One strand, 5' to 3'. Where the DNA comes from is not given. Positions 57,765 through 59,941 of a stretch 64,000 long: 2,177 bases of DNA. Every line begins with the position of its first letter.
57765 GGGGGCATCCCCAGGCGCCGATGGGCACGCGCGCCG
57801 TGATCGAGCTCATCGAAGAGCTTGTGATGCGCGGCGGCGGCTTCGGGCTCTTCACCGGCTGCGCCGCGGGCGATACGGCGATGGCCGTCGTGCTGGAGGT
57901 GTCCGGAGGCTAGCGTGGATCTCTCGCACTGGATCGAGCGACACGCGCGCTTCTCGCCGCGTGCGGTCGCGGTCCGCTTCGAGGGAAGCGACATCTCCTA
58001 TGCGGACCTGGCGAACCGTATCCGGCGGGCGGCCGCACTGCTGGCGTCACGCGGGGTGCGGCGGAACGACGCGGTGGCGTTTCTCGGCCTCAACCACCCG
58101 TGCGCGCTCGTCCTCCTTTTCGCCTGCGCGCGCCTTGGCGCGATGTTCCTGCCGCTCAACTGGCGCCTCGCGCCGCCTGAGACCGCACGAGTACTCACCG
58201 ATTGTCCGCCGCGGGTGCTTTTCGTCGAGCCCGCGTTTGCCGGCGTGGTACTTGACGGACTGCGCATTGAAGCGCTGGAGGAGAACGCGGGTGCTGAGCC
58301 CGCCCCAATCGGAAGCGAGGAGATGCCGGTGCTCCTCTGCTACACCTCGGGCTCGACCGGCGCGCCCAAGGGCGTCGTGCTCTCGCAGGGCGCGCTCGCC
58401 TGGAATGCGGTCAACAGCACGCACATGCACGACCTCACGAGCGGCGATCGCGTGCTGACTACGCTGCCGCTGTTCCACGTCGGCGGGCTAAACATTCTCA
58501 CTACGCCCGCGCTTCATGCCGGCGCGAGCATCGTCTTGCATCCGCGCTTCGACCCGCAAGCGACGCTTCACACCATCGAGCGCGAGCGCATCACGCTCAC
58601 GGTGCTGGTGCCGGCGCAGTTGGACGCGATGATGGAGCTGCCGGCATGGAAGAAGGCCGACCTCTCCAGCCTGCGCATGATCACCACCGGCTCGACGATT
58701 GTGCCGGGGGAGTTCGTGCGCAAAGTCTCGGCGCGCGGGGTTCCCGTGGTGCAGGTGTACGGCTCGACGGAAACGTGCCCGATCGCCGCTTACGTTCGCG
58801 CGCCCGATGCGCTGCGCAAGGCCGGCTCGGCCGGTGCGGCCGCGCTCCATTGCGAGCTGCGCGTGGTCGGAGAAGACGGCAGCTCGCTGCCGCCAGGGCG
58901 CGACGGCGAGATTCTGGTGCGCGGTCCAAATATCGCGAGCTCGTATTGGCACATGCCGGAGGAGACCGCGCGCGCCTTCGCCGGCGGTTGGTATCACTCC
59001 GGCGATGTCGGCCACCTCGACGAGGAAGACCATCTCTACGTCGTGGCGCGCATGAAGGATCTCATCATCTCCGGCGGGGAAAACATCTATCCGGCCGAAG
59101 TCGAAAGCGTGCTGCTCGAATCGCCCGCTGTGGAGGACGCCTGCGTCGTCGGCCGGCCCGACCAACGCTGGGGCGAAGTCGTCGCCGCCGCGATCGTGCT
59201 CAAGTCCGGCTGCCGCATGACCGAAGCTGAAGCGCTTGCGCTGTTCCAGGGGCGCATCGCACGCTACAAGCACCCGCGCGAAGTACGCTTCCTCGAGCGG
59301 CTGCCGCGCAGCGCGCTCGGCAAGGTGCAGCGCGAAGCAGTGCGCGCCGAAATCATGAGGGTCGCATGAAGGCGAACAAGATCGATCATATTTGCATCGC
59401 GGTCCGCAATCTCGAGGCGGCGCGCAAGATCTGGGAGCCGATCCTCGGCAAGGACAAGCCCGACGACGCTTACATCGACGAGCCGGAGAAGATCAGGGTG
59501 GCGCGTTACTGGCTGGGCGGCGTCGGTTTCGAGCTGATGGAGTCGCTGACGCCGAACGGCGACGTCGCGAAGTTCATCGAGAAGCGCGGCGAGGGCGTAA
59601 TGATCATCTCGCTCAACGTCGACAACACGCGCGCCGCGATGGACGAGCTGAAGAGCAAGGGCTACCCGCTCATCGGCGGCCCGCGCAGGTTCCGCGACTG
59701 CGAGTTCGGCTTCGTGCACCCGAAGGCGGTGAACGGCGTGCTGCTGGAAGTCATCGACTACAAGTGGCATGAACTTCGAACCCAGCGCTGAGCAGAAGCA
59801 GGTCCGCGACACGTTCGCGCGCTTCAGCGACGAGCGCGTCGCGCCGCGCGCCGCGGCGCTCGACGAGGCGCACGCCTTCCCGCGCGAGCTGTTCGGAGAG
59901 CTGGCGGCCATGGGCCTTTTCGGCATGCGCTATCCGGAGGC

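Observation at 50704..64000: GntR-centred divergon with an unusual enzyme mix: hydantoinase A/B + malonyl-CoA decarboxylase versus thiolase, CoA ligase, epimerase, ACAD, split B12 mutase and CoxM/S-type molybdo-hydroxylase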

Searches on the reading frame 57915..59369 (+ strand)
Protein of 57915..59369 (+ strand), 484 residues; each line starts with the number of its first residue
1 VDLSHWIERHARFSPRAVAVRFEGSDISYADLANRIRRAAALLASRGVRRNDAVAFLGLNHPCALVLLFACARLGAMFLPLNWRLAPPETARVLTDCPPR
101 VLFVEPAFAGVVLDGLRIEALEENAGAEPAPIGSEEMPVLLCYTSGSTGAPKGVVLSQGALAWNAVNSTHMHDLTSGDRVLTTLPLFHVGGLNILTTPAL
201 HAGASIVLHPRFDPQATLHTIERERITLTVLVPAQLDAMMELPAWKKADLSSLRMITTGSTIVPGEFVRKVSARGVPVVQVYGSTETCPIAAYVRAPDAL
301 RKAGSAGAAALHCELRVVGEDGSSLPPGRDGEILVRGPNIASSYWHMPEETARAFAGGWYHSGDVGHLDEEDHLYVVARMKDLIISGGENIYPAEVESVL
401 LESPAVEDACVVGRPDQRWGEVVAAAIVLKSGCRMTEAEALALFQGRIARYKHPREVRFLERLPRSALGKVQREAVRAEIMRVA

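Call 3: search_protein_families(library=pfam, proteins=[window:57915-59369:+])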
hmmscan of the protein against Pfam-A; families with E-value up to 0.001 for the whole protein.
window:57915-59369:+ (484 aa): 2 families
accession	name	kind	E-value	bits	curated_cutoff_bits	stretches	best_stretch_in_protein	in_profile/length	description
PF00501.34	AMP-binding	-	2.5e-83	280.5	29.9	1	8-345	2-384/384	AMP-binding enzyme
PF13193.12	AMP-binding_C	-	1.2e-19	71.4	24.5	1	395-470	1-76/76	AMP-binding enzyme C-terminal domain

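Call 7: search_protein_families(library=ncbifam, proteins=[window:57915-59369:+])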
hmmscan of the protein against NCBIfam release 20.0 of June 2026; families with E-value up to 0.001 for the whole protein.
window:57915-59369:+ (484 aa): 108 families (the best 25 are shown)
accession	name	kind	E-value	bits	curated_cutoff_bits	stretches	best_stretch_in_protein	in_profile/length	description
NF004837.0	PRK06187.1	subfamily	1.1e-133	446.3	476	2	124-481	158-523/531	long-chain-fatty-acid--CoA ligase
NF005307.0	PRK06839.1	equivalog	4.9e-123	411.4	748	1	2-476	3-489/496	o-succinylbenzoate--CoA ligase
NF006182.0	PRK08316.1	subfamily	6.1e-113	378.1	663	2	122-480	157-517/523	fatty acyl-CoA synthetase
NF004797.0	PRK06145.1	equivalog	1e-112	377.1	850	1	2-480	3-495/499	acyl-CoA synthetase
NF002966.0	PRK03640.1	equivalog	6.3e-107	358.1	556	1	2-479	3-479/483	o-succinylbenzoate--CoA ligase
NF006572.0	PRK09088.1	equivalog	3.4e-106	355.9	696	1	8-481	8-488/491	acyl-CoA synthetase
NF052269.1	Staph_lig_FadD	equivalog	1.9e-99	333.3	650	1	5-478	4-491/499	long-chain-fatty-acid--CoA ligase FadD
NF005857.1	PRK07786.1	exception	6.9e-98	328.4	733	1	7-478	15-510/513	fatty-acid--CoA ligase FadD5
NF004114.0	PRK05605.1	equivalog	5.5e-95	318.8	766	2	133-482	218-571/575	long-chain-fatty-acid--CoA ligase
TIGR01923.1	menE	equivalog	1.3e-94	317.5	330.15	1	28-476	1-442/442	o-succinylbenzoate--CoA ligase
NF005702.0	PRK07514.1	subfamily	5.8e-94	315.3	558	1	16-480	18-500/506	malonyl-CoA synthase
NF005801.1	PRK07656.1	equivalog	1.8e-92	310.6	657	1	7-476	7-499/500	FadD3 family acyl-CoA ligase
NF005676.0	PRK07470.1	equivalog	1.4e-87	294.6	774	2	134-481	174-530/544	acyl-CoA synthetase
NF009071.0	PRK12406.1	subfamily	4.3e-86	289.4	701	2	134-478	151-500/510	acyl-CoA synthetase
NF009233.0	PRK12583.1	subfamily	2.5e-84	283.7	832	2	137-478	202-548/558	fatty acid CoA ligase family protein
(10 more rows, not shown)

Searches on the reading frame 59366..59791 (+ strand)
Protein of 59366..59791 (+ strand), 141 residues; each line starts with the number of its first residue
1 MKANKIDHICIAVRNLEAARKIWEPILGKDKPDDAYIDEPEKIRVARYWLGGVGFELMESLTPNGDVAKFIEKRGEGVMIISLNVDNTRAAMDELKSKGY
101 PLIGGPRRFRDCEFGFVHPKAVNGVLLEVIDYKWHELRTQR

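Call 3: search_protein_families(library=pfam, proteins=[window:59366-59791:+])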
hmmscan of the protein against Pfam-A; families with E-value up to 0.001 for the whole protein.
window:59366-59791:+ (141 aa): 2 families
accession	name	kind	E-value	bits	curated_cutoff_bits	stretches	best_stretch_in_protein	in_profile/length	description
PF13669.12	Glyoxalase_4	-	3.8e-14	53.3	27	1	7-116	1-109/109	Glyoxalase/Bleomycin resistance protein/Dioxygenase superfamily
PF00903.31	Glyoxalase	-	6.8e-11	43.1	20.6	1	5-109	1-102/121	Glyoxalase/Bleomycin resistance protein/Dioxygenase superfamily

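Call 7: search_protein_families(library=ncbifam, proteins=[window:59366-59791:+])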
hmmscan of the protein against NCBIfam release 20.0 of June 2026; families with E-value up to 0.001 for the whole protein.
window:59366-59791:+ (141 aa): 1 family
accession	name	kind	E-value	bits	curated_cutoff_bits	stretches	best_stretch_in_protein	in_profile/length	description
TIGR03081.1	metmalonyl_epim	equivalog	3.7e-21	76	114.95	1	5-130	1-128/129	methylmalonyl-CoA epimerase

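Call 58: search_solved_structures(query=window:59366-59788:+, max_evalue=0.001, show_alignments=2)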
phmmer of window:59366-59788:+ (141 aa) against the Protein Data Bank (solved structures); distinct sequences matched with E-value up to 0.001: 10.
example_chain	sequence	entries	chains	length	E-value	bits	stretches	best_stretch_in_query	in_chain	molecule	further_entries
3oa4_A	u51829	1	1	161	2.6e-13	53.7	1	2-133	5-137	glyoxalase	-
6bu2_A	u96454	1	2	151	7e-11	45.8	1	5-131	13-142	Glyoxalase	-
3rmu_A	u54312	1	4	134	9e-09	39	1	5-129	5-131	Methylmalonyl-CoA epimerase, mitochondrial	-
6qh4_C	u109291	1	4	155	1.9e-08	37.9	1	5-129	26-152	Methylmalonyl-CoA epimerase, mitochondrial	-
6xbr_A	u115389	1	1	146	1e-07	35.6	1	4-130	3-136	Methylmalonyl-CoA epimerase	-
6wf6_A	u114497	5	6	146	2.2e-07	34.5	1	4-130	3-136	Methylmalonyl-CoA epimerase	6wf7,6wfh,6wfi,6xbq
6xbv_A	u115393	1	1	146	2.2e-07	34.5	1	4-130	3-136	Methylmalonyl-CoA epimerase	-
6xbs_A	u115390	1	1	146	2.3e-07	34.4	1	4-130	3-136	Methylmalonyl-CoA epimerase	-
6xbt_A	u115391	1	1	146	4.6e-07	33.4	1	4-130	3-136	Methylmalonyl-CoA epimerase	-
7yvv_A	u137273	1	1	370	6.4e-06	29.7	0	43-108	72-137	4-hydroxyphenylpyruvate dioxygenase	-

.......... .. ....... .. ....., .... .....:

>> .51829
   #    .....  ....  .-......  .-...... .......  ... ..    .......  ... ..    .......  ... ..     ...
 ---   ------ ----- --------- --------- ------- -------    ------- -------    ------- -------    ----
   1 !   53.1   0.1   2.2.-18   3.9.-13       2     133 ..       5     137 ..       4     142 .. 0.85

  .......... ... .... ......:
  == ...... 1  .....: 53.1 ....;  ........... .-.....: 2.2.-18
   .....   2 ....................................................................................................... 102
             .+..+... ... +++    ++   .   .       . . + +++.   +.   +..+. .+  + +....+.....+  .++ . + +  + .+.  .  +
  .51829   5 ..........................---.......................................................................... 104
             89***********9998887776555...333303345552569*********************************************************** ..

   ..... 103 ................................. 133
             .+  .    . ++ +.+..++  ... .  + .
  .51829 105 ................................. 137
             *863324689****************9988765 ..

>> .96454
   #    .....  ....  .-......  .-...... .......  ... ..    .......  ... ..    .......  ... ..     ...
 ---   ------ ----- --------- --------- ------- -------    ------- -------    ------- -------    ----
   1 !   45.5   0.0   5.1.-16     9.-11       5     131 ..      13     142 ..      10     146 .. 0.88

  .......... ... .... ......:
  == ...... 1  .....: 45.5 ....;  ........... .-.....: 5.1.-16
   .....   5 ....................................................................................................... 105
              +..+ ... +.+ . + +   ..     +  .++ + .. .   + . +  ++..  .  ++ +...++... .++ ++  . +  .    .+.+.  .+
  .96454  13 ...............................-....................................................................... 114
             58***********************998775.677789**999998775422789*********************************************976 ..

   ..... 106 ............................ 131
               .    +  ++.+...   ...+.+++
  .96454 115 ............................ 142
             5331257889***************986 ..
